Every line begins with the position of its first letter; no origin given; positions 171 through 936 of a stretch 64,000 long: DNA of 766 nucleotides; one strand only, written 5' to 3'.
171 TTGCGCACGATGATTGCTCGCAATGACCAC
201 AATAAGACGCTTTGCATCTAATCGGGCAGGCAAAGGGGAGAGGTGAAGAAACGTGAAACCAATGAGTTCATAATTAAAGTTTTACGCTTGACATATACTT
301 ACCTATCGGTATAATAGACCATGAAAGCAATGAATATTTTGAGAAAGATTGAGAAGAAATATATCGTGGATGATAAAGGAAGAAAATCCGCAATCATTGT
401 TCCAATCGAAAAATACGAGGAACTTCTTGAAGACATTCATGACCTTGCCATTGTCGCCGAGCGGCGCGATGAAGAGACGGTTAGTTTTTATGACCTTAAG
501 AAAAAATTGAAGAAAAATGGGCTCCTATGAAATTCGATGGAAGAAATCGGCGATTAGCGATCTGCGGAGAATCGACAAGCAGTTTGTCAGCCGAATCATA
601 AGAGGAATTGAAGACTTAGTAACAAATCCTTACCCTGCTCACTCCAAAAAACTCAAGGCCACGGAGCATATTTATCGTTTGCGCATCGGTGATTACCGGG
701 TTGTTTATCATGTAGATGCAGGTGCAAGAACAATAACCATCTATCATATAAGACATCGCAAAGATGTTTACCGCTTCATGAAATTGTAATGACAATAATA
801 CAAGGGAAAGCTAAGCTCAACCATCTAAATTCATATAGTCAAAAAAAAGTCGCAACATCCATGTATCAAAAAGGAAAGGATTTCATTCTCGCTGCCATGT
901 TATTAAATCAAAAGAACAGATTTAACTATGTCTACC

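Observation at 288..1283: Three-gene toxin-antitoxin operon with HEPN-like third gene and a leaderless consensus promoter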

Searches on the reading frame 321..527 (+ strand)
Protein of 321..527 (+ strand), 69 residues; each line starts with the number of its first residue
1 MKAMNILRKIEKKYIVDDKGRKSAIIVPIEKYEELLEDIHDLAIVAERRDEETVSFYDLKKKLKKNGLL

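Call 3: search_protein_families(library=pfam, proteins=[window:321-527:+], max_evalue=1)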
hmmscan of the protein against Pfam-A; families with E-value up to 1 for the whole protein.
window:321-527:+ (69 aa): 3 families
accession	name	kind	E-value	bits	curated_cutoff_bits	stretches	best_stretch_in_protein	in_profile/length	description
PF18506.7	RelB-like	-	4.5e-08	33.2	27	1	9-63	1-58/62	RelB Antitoxin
PF02604.26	PhdYeFM_antitox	-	4.5e-05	23.6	29.8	1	11-43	21-56/74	Antitoxin Phd_YefM, type II toxin-antitoxin system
PF15828.10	RDD1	-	0.049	14.3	27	1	26-66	10-46/77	Required for drug-induced death protein 1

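Call 4: search_protein_families(library=ncbifam, proteins=[window:321-527:+], max_evalue=1)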
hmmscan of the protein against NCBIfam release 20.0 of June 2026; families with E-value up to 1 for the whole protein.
window:321-527:+ (69 aa): 2 families
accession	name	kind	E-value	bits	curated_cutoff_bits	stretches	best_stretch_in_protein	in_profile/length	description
NF002317.0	PRK01250.1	equivalog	0.062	13.1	200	1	10-66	91-148/176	inorganic diphosphatase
TIGR01552.1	phd_fam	subfamily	0.095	12.1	20.8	1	17-41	27-51/53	type II toxin-antitoxin system prevent-host-death family antitoxin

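Call 5: search_protein_families(library=padloc, proteins=[window:321-527:+], max_evalue=1)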
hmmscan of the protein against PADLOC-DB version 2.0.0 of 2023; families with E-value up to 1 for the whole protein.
window:321-527:+ (69 aa): 0 families

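Call 55: list_cluster_members(proteins=[window:321-527:+, window:517-786:+, window:789-1280:+, window:1811-2719:+, window:5803-6510:+])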
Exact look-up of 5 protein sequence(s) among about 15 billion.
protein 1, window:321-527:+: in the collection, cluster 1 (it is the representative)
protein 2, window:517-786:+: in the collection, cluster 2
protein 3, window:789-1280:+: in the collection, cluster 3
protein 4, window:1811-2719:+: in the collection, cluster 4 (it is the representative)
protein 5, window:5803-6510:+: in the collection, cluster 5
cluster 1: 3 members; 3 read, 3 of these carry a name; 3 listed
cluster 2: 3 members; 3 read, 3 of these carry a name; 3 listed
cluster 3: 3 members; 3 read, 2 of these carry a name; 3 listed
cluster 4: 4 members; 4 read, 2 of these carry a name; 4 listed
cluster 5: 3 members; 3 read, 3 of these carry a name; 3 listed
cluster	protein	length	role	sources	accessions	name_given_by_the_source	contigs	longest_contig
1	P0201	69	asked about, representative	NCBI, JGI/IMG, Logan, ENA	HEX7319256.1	MAG TPA: hypothetical protein VF399_02725 [bacterium] | PHD/YefM family antitoxin component YafN of YafNO toxin-antitoxin module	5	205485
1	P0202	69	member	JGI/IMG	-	PHD/YefM family antitoxin component YafN of YafNO toxin-antitoxin module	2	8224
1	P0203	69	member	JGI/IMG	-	PHD/YefM family antitoxin component YafN of YafNO toxin-antitoxin module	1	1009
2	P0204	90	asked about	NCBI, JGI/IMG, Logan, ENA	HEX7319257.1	MAG TPA: type II toxin-antitoxin system RelE/ParE family toxin [bacterium] | mRNA interferase RelE/StbE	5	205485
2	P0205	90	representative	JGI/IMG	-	mRNA interferase RelE/StbE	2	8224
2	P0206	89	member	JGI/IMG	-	mRNA interferase RelE/StbE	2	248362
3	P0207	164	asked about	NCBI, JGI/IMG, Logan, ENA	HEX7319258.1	MAG TPA: hypothetical protein VF399_02735 [bacterium]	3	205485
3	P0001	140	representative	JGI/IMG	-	-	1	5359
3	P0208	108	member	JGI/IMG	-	hypothetical protein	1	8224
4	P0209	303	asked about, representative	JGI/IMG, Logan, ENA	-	-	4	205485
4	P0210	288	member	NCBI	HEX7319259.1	MAG TPA: hypothetical protein VF399_02740 [bacterium]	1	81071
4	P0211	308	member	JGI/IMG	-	hypothetical protein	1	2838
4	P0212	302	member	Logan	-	-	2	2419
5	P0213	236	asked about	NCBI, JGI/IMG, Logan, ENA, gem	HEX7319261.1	MAG TPA: hypothetical protein VF399_02750 [bacterium]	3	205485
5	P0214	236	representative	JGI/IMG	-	hypothetical protein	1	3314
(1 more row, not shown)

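Call 56: find_encoding_contigs(protein=P0206, flank=3000, max_places=3)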
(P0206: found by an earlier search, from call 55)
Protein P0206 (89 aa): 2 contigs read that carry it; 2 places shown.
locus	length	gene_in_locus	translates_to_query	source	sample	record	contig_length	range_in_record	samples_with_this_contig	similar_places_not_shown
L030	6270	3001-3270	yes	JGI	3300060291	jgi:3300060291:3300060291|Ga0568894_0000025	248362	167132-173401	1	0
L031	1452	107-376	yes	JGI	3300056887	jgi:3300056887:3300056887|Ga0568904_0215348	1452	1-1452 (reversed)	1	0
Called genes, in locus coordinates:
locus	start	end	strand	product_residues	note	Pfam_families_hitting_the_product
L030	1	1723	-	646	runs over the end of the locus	PF03169:OPT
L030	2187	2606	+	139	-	PF00293:NUDIX, PF14815:NUDIX_4 (faint)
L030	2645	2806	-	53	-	-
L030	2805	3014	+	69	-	PF18506:RelB-like (weak)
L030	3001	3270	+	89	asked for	PF05016:ParE_toxin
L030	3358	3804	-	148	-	PF01750:HycI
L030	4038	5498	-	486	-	PF27537:HoxH, PF00374:NiFeSe_Hases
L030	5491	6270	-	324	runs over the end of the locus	PF01058:Oxidored_q6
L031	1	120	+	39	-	?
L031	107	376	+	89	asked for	PF05016:ParE_toxin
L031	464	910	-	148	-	PF01750:HycI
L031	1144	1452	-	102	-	?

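Call 58: find_encoding_contigs(protein=P0205, flank=4000, max_places=3)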
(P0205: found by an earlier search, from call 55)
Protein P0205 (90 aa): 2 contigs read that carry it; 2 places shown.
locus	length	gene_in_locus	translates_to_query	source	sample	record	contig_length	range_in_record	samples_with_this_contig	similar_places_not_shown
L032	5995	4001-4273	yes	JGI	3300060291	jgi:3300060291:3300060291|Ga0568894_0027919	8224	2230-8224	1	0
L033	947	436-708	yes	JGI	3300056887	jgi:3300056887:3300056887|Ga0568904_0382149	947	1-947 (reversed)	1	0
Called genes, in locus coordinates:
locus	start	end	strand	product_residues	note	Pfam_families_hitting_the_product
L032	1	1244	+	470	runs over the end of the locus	PF00083:Sugar_tr (weak), PF05977:MFS_3, PF07690:MFS_1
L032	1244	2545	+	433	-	PF05977:MFS_3, PF07690:MFS_1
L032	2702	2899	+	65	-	PF18929:DUF5678 (faint)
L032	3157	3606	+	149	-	PF00583:Acetyltransf_1 (weak)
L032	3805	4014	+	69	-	PF18506:RelB-like (weak)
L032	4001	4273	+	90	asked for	PF05016:ParE_toxin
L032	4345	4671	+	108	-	-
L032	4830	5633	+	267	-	PF01797:Y1_Tnp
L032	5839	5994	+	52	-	?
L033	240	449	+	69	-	PF18506:RelB-like (weak)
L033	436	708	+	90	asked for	PF05016:ParE_toxin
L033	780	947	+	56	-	?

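Call 60: search_protein_families(library=pfam, proteins=[L032:4830-5630:+, L032:3157-3603:+], max_evalue=0.01)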
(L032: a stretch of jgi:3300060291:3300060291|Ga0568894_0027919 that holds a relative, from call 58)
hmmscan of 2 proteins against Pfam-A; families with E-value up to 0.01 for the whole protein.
L032:4830-5630:+ (267 aa): 2 families
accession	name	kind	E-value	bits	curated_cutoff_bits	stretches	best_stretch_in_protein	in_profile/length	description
PF01797.21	Y1_Tnp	-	5.2e-09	36.7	23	1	11-123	4-121/121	Transposase IS200 like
PF13384.12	HTH_23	-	0.0013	18.9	24.6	1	227-264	4-39/50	Homeodomain-like domain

L032:3157-3603:+ (149 aa): 3 families
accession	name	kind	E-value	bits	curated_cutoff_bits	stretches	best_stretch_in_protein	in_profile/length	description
PF00583.31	Acetyltransf_1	-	4e-06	27.5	20.7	1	56-131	37-116/116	Acetyltransferase (GNAT) family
PF13673.13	Acetyltransf_10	-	2.9e-05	24.5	23.6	1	73-138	49-114/128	Acetyltransferase (GNAT) domain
PF13508.13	Acetyltransf_7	-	0.00022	22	27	1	58-132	9-83/84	Acetyltransferase (GNAT) domain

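Call 73: search_protein_families(library=phrogs, proteins=[window:321-527:+], max_evalue=0.01)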
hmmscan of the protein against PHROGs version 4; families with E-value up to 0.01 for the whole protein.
window:321-527:+ (69 aa): 2 families
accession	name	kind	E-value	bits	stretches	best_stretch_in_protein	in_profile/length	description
phrog_2268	-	moron, auxiliary metabolic gene and host takeover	1.3e-05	26.2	1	16-66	28-82/84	antitoxin from a toxin-antitoxin system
phrog_7241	-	transcription regulation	0.0058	17.7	1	12-51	3-42/122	transcriptional regulator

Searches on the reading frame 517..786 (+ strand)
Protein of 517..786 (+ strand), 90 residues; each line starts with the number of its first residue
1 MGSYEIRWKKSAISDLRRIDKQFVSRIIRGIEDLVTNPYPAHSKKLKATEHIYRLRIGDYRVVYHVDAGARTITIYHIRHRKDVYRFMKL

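Call 3: search_protein_families(library=pfam, proteins=[window:517-786:+], max_evalue=1)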
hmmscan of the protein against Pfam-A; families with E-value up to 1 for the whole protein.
window:517-786:+ (90 aa): 2 families
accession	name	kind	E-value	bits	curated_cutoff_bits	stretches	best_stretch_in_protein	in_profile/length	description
PF05016.21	ParE_toxin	-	1.7e-15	57.8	23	1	6-85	1-89/89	ParE toxin of type II toxin-antitoxin system, parDE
PF05973.20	Gp49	-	0.038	14.5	23.9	1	15-74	2-66/90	Phage derived protein Gp49-like (DUF891)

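Call 4: search_protein_families(library=ncbifam, proteins=[window:517-786:+], max_evalue=1)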
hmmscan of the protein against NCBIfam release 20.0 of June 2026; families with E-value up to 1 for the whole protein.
window:517-786:+ (90 aa): 1 family
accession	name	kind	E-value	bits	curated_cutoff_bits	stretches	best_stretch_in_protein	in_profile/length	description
TIGR02385.1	RelE_StbE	subfamily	1.4e-06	28.7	27.9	1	5-85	1-88/88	type II toxin-antitoxin system mRNA interferase toxin, RelE/StbE family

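Call 5: search_protein_families(library=padloc, proteins=[window:517-786:+], max_evalue=1)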
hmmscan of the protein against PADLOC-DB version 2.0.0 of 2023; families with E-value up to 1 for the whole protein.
window:517-786:+ (90 aa): 0 families

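Call 60: search_protein_families(library=pfam, proteins=[L032:4830-5630:+, L032:3157-3603:+], max_evalue=0.01)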
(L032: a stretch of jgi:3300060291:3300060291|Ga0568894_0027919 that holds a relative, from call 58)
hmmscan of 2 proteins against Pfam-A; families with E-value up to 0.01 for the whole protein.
L032:4830-5630:+ (267 aa): 2 families
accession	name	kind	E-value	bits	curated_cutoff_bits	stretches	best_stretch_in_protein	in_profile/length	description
PF01797.21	Y1_Tnp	-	5.2e-09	36.7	23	1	11-123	4-121/121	Transposase IS200 like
PF13384.12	HTH_23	-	0.0013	18.9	24.6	1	227-264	4-39/50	Homeodomain-like domain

L032:3157-3603:+ (149 aa): 3 families
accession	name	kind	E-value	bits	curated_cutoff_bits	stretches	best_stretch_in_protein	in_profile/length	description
PF00583.31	Acetyltransf_1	-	4e-06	27.5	20.7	1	56-131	37-116/116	Acetyltransferase (GNAT) family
PF13673.13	Acetyltransf_10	-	2.9e-05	24.5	23.6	1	73-138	49-114/128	Acetyltransferase (GNAT) domain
PF13508.13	Acetyltransf_7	-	0.00022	22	27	1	58-132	9-83/84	Acetyltransferase (GNAT) domain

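Call 73: search_protein_families(library=phrogs, proteins=[window:517-786:+], max_evalue=0.01)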
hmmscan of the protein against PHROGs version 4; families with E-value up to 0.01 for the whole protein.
window:517-786:+ (90 aa): 2 families
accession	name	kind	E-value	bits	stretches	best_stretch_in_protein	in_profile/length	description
phrog_1213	-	moron, auxiliary metabolic gene and host takeover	4.3e-21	76.3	1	3-86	2-88/88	RelE-like toxin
phrog_2455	-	unknown function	6.7e-07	30.5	1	22-83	33-93/99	-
